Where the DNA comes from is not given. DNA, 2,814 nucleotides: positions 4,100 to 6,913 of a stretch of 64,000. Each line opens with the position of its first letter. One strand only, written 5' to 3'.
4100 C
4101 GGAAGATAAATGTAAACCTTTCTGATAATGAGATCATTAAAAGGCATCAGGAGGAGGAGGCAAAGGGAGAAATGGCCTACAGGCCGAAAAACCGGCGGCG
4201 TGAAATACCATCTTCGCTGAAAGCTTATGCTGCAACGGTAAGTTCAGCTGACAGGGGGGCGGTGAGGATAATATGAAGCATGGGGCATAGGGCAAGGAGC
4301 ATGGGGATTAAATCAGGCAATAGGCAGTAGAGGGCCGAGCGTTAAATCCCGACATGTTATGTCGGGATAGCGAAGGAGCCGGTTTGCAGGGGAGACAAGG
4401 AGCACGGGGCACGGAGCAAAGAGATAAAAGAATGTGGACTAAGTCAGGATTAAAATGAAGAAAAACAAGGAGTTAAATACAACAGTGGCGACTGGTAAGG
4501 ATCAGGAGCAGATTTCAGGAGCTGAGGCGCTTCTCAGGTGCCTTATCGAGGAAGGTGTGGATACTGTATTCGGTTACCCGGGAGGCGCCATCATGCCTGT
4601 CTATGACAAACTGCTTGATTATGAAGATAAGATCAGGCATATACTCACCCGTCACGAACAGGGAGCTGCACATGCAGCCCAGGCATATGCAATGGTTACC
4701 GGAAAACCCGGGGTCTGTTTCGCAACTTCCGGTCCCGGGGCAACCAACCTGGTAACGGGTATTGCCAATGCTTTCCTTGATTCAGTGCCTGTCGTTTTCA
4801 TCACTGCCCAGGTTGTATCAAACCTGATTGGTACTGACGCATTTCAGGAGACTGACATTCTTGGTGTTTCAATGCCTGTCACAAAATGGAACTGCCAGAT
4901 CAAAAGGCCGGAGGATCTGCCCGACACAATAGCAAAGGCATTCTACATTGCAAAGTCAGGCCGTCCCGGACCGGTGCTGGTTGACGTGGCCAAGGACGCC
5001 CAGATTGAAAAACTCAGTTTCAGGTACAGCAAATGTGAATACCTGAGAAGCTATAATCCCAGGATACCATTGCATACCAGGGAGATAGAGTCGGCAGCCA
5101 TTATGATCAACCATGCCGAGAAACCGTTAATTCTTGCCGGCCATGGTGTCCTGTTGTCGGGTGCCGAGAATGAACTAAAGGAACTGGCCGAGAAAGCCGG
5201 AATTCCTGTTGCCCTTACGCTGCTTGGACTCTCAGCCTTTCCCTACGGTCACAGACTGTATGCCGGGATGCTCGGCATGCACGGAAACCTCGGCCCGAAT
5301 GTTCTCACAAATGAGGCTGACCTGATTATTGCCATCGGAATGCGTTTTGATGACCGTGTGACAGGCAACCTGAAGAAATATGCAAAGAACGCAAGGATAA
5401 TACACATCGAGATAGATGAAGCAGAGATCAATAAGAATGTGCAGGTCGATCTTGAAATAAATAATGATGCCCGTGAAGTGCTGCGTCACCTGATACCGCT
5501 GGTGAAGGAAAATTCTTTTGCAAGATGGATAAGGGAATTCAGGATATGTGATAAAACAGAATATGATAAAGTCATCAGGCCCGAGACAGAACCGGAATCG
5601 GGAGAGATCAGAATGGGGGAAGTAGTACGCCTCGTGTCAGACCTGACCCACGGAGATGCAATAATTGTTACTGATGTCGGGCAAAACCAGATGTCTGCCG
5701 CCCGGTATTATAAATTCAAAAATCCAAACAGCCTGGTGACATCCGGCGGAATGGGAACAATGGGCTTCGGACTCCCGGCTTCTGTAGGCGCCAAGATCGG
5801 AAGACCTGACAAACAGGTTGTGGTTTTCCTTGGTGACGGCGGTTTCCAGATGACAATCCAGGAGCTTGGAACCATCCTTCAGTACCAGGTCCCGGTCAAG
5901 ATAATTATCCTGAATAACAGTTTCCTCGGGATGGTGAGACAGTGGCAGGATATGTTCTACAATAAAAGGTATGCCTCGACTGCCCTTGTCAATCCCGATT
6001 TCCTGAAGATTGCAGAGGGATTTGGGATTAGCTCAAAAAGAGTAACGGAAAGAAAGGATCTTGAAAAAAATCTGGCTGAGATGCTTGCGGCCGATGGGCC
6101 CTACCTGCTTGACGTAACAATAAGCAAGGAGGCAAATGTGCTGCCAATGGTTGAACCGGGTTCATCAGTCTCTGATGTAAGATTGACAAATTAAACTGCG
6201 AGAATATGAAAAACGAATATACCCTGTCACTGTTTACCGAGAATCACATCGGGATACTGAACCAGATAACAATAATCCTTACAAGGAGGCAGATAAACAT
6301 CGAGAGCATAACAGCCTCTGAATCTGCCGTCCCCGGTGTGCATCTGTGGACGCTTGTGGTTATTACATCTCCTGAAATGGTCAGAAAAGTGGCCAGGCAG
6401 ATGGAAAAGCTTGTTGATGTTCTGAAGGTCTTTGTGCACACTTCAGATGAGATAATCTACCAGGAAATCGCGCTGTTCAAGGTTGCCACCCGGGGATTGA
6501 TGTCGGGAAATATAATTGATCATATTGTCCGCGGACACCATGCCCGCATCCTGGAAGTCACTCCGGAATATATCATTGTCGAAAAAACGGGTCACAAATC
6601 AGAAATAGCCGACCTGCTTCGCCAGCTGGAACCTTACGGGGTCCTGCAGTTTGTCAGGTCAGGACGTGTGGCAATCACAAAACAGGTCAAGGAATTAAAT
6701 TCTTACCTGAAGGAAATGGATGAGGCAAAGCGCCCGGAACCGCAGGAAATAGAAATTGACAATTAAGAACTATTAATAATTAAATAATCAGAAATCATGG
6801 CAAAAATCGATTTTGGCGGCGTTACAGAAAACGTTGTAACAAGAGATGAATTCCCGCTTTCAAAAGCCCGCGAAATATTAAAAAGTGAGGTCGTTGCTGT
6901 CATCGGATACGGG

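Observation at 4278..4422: Structured repeat family 1 (copy in the ilvD-ilvB spacer): conserved purine-rich flanks around a hairpin that keeps its shape but not its sequence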

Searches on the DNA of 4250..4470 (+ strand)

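Call 22: search_rna_families(source=window, start=4250, end=4470, threshold=evalue, max_evalue=10, show_alignments=2)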
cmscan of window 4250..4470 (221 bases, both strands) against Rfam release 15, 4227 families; matches with E-value up to 10: 2.
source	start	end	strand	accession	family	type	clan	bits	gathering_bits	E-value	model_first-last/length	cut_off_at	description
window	4281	4410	+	RF01894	PCA3_2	Gene; lncRNA;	-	8.7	100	1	290-409/409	no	Prostate cancer antigen RNA 3 conserved region 2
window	4258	4274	+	RF01122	sR39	Gene; snRNA; snoRNA; CD-box;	-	8.7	50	7.2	1-56/56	no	Small nucleolar RNA sR39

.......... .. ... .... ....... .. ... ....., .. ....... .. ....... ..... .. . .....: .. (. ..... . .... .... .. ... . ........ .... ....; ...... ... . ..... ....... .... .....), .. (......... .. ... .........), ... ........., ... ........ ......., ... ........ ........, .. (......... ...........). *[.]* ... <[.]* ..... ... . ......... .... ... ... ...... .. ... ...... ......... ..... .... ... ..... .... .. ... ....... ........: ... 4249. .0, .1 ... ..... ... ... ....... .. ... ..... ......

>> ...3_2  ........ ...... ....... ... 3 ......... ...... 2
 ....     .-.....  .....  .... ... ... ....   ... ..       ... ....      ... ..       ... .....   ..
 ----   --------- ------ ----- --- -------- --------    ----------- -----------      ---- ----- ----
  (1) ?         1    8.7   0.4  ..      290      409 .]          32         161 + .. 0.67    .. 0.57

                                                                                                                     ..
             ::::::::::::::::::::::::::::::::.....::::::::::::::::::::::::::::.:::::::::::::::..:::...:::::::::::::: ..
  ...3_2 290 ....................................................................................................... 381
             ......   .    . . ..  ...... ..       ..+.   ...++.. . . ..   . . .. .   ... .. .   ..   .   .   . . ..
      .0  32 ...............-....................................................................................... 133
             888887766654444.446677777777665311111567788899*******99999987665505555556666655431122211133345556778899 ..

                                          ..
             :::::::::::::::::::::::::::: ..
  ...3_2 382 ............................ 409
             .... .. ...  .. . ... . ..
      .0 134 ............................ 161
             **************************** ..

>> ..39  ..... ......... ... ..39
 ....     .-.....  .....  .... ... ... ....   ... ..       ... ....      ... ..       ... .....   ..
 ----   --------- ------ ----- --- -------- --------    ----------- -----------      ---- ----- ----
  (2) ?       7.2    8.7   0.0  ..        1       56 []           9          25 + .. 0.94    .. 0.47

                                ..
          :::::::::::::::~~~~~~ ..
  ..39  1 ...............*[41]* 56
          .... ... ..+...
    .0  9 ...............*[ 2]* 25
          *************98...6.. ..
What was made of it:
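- On Any Rfam RNA family: For 4250-4470 at E<=10, only two nonsense hits at 8.7 bits (call 22).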

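Call 25: build_rna_model(alignment_id=A1)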
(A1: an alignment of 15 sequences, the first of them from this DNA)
Model R1 built from alignment A1 (15 sequences, 94 columns); structure: RNAalifold consensus.
model positions 87; base pairs 19; branch points 0; effective number of sequences 1.51; information 0.654 bits per position. Calibrated on 0.2 Mb of random sequence (short: E-values are rough).
structure used (alignment columns):
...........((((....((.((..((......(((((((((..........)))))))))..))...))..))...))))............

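Call 26: search_with_rna_model(model_id=R1, sources=[window, L001, L002, L003, L004, L005, L006, L007, L008, L009, L010, L011, L012, L013], max_evalue=10)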
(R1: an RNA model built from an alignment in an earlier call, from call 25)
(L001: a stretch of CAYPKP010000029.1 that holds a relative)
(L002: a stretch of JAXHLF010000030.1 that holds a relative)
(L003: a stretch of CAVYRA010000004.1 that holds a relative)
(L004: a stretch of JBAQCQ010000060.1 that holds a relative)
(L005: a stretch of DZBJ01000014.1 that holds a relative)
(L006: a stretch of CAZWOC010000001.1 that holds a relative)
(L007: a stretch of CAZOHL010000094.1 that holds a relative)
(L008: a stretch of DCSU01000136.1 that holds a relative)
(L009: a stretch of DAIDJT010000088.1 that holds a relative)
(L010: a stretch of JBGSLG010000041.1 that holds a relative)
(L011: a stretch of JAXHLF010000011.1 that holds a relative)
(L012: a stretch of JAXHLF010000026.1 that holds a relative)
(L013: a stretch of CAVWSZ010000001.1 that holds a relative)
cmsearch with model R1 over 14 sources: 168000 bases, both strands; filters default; matches with E-value up to 10: 24.
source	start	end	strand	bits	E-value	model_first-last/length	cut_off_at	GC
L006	7606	7692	+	112.8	2.1e-28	1-87/87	no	0.51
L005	27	113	-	110.6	8.4e-28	1-87/87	no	0.53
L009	3689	3775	+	108.1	4.1e-27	1-87/87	no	0.55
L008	56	142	-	107.2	7.5e-27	1-87/87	no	0.55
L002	506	592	-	105.2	2.7e-26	1-87/87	no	0.56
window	4313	4399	+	102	2.1e-25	1-87/87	no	0.55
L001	7233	7319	-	101.8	2.3e-25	1-87/87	no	0.53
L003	4941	5026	-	98.2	2.3e-24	1-87/87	no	0.48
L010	6506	6592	-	98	2.5e-24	1-87/87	no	0.49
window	34765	34850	+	96.2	7.7e-24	1-87/87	no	0.51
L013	393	479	+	95.3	1.4e-23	1-87/87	no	0.49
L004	1386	1472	+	94.5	2.3e-23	1-87/87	no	0.6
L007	2315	2408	+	87.7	1.7e-21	1-87/87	no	0.52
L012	4607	4672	-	70.5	9.5e-17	1-87/87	no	0.55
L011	3625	3693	-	67.4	6.7e-16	1-87/87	no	0.54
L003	2534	2602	+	19.4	0.011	1-87/87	no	0.36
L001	7413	7474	-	19.2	0.012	1-87/87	no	0.53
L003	3422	3512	-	17.9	0.027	1-87/87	no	0.52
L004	1502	1585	+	14.9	0.19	1-87/87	no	0.54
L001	1885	1966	+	14.1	0.32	1-87/87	no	0.57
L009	3826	3880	-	11.8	1.3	1-87/87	no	0.47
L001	1955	2023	-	11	2.2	1-87/87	no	0.46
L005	1283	1386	-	10.6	2.9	1-87/87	no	0.5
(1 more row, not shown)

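Call 68: search_dna_similar(query=window:4313-4399:+, collection=plasmids, mode=distant, max_evalue=0.01)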
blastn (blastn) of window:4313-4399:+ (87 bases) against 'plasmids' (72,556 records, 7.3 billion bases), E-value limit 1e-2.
No match.

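Call 69: search_dna_similar(query=window:4313-4399:+, collection=phages, mode=distant, max_evalue=0.01)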
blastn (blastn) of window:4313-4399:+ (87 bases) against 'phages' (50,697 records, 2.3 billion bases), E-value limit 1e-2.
No match.

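Call 73: search_with_rna_model(model_id=R1, sources=[window, L002, L003, L004, L005, L006, L007, L008, L009, L010, L013, L014, L015, L016, L017, L018, L019, L020, L021, L022, L023, L024, L025, L026, L027, L028, L030, L031, L032, L033, L034, L035, L036, L037, L038, L039, L040, L041, L042, L043, L044, L045, L046, L047, L048, L049, L050, L051, L052, L054, L055, L056, L057, L058, L059, L060, L062, L063, L064, L065, L066, L067, L068, L069, L070, L073, L074, L076, L077, L078, L079, L080, L081, L082, L083, L084, L088, L090, L091, L093, L094, L095, L096, L097, L098, L100, L101, L102, L103, L104, L105, L106, L107, L109, L110, L113, L114, L115, L116, L117], max_evalue=0.000001, make_alignment=true)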
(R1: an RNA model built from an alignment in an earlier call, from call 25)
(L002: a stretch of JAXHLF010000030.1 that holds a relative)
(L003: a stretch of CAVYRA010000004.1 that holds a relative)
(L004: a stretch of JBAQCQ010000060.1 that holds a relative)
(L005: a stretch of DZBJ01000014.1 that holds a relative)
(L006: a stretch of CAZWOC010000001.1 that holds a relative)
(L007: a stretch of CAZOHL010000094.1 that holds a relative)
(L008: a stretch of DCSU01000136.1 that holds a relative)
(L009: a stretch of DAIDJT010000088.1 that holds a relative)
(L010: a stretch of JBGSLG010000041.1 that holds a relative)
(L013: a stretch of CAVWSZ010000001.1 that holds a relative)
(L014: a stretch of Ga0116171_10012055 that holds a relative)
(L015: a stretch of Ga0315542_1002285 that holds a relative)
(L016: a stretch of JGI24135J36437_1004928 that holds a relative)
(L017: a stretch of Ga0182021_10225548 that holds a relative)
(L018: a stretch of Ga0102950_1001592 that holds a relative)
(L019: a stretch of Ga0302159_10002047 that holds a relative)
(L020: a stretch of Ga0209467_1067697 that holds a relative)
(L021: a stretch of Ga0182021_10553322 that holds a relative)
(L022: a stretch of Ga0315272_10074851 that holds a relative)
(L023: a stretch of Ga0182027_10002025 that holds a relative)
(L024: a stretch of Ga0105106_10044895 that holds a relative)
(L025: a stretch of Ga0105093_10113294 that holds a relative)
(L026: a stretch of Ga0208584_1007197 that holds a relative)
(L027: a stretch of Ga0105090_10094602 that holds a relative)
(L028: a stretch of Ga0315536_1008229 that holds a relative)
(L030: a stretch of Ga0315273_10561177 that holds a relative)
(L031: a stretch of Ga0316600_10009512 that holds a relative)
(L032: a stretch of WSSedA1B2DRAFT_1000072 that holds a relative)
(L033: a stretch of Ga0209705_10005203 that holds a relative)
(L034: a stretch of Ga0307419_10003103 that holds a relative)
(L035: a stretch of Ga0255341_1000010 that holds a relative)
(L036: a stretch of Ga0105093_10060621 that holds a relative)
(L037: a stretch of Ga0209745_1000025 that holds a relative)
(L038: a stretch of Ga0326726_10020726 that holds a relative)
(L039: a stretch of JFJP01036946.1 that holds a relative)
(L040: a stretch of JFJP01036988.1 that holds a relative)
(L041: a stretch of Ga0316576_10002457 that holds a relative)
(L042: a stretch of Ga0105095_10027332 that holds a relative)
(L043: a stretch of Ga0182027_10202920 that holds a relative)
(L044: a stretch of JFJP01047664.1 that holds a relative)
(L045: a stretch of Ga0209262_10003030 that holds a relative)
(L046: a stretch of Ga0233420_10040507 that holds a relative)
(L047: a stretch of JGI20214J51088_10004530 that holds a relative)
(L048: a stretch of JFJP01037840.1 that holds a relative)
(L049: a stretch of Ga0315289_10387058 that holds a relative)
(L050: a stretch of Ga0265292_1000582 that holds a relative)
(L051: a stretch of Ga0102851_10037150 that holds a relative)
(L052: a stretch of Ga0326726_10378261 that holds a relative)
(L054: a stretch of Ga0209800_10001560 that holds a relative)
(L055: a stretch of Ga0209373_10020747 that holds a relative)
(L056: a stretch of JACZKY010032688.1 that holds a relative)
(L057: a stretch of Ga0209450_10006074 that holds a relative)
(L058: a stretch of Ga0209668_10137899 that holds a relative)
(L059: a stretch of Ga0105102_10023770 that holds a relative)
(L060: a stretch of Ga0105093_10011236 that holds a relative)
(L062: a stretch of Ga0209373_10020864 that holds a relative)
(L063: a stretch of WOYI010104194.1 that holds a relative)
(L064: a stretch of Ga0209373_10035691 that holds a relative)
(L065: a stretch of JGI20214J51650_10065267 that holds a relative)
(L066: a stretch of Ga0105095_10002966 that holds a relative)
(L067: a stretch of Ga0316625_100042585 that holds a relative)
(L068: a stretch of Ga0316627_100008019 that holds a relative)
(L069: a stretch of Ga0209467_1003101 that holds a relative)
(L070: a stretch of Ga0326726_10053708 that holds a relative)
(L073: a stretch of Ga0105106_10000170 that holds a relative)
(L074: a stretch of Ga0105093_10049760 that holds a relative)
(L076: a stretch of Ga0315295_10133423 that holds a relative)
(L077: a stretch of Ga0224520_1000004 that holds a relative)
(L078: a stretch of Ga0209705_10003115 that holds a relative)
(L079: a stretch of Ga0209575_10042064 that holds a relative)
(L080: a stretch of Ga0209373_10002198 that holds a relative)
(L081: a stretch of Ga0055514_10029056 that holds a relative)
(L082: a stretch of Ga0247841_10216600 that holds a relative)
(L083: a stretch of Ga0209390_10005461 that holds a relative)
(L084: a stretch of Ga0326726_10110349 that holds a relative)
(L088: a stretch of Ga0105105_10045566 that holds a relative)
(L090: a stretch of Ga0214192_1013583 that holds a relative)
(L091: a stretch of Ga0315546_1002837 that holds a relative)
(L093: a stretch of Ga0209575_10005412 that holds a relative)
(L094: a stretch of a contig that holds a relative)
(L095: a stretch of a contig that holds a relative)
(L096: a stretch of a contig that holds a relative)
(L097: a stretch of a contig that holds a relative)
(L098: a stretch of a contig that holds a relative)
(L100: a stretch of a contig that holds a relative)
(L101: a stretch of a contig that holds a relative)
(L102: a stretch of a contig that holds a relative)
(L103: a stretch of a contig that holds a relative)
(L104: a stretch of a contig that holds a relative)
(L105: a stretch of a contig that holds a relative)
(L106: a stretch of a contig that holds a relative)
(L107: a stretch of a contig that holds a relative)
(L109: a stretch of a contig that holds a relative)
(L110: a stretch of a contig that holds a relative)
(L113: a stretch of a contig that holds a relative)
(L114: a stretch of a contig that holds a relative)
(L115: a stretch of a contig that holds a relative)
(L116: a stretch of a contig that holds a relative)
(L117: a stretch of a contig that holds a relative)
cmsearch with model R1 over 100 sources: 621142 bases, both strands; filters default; matches with E-value up to 0.000001: 112.
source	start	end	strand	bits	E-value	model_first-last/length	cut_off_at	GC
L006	7606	7692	+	112.8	7.9e-28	1-87/87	no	0.51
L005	27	113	-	110.6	3.1e-27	1-87/87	no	0.53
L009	3689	3775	+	108.1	1.5e-26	1-87/87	no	0.55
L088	997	1083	-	107.7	2e-26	1-87/87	no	0.53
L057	2879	2965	-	107.3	2.5e-26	1-87/87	no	0.53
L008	56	142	-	107.2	2.8e-26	1-87/87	no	0.55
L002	506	592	-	105.2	9.9e-26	1-87/87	no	0.56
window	4313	4399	+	102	7.6e-25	1-87/87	no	0.55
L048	7320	7406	-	101.4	1.1e-24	1-87/87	no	0.62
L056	1138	1224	+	100.6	1.8e-24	1-87/87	no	0.59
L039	1711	1797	-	98.9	5.3e-24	1-87/87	no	0.56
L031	2244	2329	-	98.8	5.8e-24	1-87/87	no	0.52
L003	4941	5026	-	98.2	8.4e-24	1-87/87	no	0.48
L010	6506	6592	-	98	9.3e-24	1-87/87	no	0.49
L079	12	98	-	97.9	1e-23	1-87/87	no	0.48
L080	2164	2251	-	97.2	1.5e-23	1-87/87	no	0.56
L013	393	479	+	95.3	5.2e-23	1-87/87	no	0.49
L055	3780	3867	+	95.1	5.7e-23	1-87/87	no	0.57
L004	1386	1472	+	94.5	8.5e-23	1-87/87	no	0.6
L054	5905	5992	-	92.9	2.4e-22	1-87/87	no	0.57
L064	1078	1164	+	89.7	1.8e-21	1-87/87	no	0.51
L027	1506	1594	+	88.7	3.3e-21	1-87/87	no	0.48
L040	1611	1704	-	88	5.1e-21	1-87/87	no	0.57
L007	2315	2408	+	87.7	6.2e-21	1-87/87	no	0.52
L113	778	864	+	86.5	1.4e-20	1-87/87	no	0.56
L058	42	127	+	85.7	2.2e-20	1-87/87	no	0.52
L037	4811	4895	-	81.8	2.6e-19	1-87/87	no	0.51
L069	6020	6107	+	81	4.6e-19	1-87/87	no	0.52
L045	4702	4785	+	80.6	5.6e-19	1-87/87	no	0.55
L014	6731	6824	+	80.4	6.5e-19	1-87/87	no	0.56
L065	1554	1640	-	79.3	1.3e-18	1-87/87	no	0.47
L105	2416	2509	-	79.2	1.4e-18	1-87/87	no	0.55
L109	5642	5732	+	78.3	2.5e-18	1-87/87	no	0.56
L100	2322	2408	+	77.5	4.2e-18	1-87/87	no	0.56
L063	7563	7649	+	77.4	4.3e-18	1-87/87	no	0.59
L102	4506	4593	-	75.5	1.5e-17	1-87/87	no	0.55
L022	625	712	-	75.2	1.7e-17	1-87/87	no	0.6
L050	6743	6828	+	74.7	2.4e-17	1-87/87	no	0.55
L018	4214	4295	-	74.2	3.4e-17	1-87/87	no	0.6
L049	1137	1222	+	74.1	3.5e-17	1-87/87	no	0.58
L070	176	260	-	74.1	3.5e-17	1-87/87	no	0.52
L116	1842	1928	+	74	3.8e-17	1-87/87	no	0.54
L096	61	142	-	73.9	4.1e-17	1-87/87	no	0.57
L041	7045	7131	-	73.2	6.3e-17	1-87/87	no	0.54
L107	1125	1212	-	71.6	1.7e-16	1-87/87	no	0.57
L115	1303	1388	+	70.9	2.7e-16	1-87/87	no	0.56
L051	704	786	-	70.5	3.4e-16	1-87/87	no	0.52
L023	2986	3071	+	70.5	3.4e-16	1-87/87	no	0.52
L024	2956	3042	+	70.1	4.3e-16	1-87/87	no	0.54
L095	6136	6219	+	68.6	1.1e-15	1-87/87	no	0.55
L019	546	633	-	68.4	1.3e-15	1-87/87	no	0.49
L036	8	93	-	67.9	1.7e-15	1-87/87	no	0.55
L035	1381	1462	+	67.6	2.2e-15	1-87/87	no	0.57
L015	276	364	-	67.2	2.7e-15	1-87/87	no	0.55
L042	2841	2927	-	66.2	5.1e-15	1-87/87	no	0.52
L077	3398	3478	-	65.7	7e-15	1-87/87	no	0.44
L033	1385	1473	+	65.5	8e-15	1-87/87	no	0.53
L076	829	911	-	65.3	9.3e-15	1-87/87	no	0.58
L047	3684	3771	+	64.7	1.3e-14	1-87/87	no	0.51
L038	7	80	-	64.5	1.5e-14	12-85/87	no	0.55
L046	1115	1200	-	64.3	1.7e-14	1-87/87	no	0.58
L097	2118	2199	+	64.1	2e-14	1-87/87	no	0.49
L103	3770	3854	-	63.3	3.2e-14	1-87/87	no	0.52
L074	1632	1719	+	63.1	3.6e-14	1-87/87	no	0.58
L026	30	115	-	63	3.9e-14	1-87/87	no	0.56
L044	5431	5516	+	62.9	4.3e-14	1-87/87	no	0.47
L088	879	967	-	62.8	4.6e-14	1-87/87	no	0.64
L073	62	136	+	62.2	6.5e-14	1-87/87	no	0.57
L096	292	366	-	61.2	1.2e-13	1-87/87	no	0.52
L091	123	208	+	60.8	1.6e-13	1-87/87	no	0.59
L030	1338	1419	+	60.8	1.6e-13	1-87/87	no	0.56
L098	768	854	+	60.7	1.8e-13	1-87/87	no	0.63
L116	6012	6096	+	60.6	1.8e-13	1-87/87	no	0.52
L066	1478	1559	+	59.5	3.6e-13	1-87/87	no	0.56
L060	1984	2071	+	59.4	3.9e-13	1-87/87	no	0.58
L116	819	905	+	59.2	4.4e-13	1-87/87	no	0.52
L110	4591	4675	-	58.7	6.1e-13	1-87/87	no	0.56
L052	685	764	-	58.5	6.7e-13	1-87/87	no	0.51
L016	1188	1276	+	58.3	7.8e-13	1-87/87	no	0.58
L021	1179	1265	+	58.2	8.4e-13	1-87/87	no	0.51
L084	237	322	-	57.9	1e-12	1-87/87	no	0.62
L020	909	991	-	57.5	1.3e-12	1-87/87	no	0.6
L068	3921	3994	+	56.9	1.9e-12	1-87/87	no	0.54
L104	10802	10889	+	56.8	2e-12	1-87/87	no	0.47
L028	361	435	-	56.4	2.6e-12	1-87/87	no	0.51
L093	3754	3827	-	56.2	2.9e-12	1-87/87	no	0.61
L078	7514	7597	+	56.2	3e-12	1-87/87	no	0.52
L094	1551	1616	+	56.2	3e-12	12-82/87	no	0.59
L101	2311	2392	-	55.5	4.6e-12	1-87/87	no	0.59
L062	3729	3816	-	54.1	1.1e-11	1-87/87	no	0.56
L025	1234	1307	+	53.8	1.3e-11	1-87/87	no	0.62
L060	3552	3625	+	53.8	1.3e-11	1-87/87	no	0.62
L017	246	326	+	53.3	1.9e-11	1-87/87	no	0.59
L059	1971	2045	+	52.5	3.1e-11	1-87/87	no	0.52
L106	392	462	+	52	4.2e-11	12-82/87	no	0.58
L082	384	464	-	51.8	4.7e-11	1-87/87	no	0.56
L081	133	194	+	51.5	6e-11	12-79/87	no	0.58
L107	11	63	-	50.1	1.4e-10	18-71/87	no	0.57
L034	2553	2638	+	50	1.5e-10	1-87/87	no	0.62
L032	5246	5321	+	49.4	2.2e-10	1-87/87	no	0.54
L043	2139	2219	+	48.4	4.2e-10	1-87/87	no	0.6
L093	1781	1854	-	48.2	4.7e-10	1-87/87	no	0.59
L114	814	896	+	48.1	5.1e-10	1-87/87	no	0.61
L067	850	935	-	47.1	9.7e-10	1-87/87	no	0.53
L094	4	85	-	44.8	4.1e-09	1-87/87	no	0.54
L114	732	809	+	43.8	7.8e-09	1-87/87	no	0.6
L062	1549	1622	-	43.8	7.9e-09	1-87/87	no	0.61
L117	1556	1637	+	43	1.3e-08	1-87/87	no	0.5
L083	310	391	-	42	2.4e-08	1-87/87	no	0.51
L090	2985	3067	-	41.2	3.9e-08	1-87/87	no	0.63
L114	413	495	+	36.3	9.1e-07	1-87/87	no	0.63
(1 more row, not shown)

Alignment A2: 112 matches aligned to the model, 125 columns, each read 5' to 3' on its own strand. Consensus structure (alignment columns), stored with it:
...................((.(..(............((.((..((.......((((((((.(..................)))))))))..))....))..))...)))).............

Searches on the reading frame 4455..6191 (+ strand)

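Call 10: search_protein_families(library=pfam, proteins=[window:4455-6191:+])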
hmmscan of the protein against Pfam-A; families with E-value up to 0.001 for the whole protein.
window:4455-6191:+ (579 aa): 3 families
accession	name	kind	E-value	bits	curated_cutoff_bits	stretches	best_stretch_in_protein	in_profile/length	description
PF02775.26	TPP_enzyme_C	-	1.3e-55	187.7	21.9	1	407-554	1-151/151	Thiamine pyrophosphate enzyme, C-terminal TPP binding domain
PF00205.28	TPP_enzyme_M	-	5.5e-46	156.1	30.4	1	211-346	1-137/137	Thiamine pyrophosphate enzyme, central domain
PF02776.23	TPP_enzyme_N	-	3.6e-42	143.3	26.8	1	21-136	2-117/119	Thiamine pyrophosphate enzyme, N-terminal TPP binding domain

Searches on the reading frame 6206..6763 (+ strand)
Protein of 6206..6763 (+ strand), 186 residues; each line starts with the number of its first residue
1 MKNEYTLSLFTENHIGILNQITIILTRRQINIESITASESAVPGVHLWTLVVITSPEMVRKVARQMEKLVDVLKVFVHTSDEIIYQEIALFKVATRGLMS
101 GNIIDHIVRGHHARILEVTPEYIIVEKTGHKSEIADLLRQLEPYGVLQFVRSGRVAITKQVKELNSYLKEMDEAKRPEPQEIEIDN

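Call 10: search_protein_families(library=pfam, proteins=[window:6206-6763:+])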
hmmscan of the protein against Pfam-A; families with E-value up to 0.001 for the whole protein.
window:6206-6763:+ (186 aa): 5 families
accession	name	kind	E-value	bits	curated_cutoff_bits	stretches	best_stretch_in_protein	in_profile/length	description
PF10369.15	ALS_ss_C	-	3.5e-21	75.5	23.2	1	86-159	1-73/74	Small subunit of acetolactate synthase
PF22629.2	ACT_AHAS_ss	-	3.9e-14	53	27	1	7-74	1-67/67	AHAS small subunit-like ACT domain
PF01842.31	ACT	-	2.6e-09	37.1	27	1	5-70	1-65/66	ACT domain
PF13291.12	ACT_4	-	0.00028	21.9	27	1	6-75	8-78/80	ACT domain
PF13710.12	ACT_5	-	0.00044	20.4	27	1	16-75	4-62/62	ACT domain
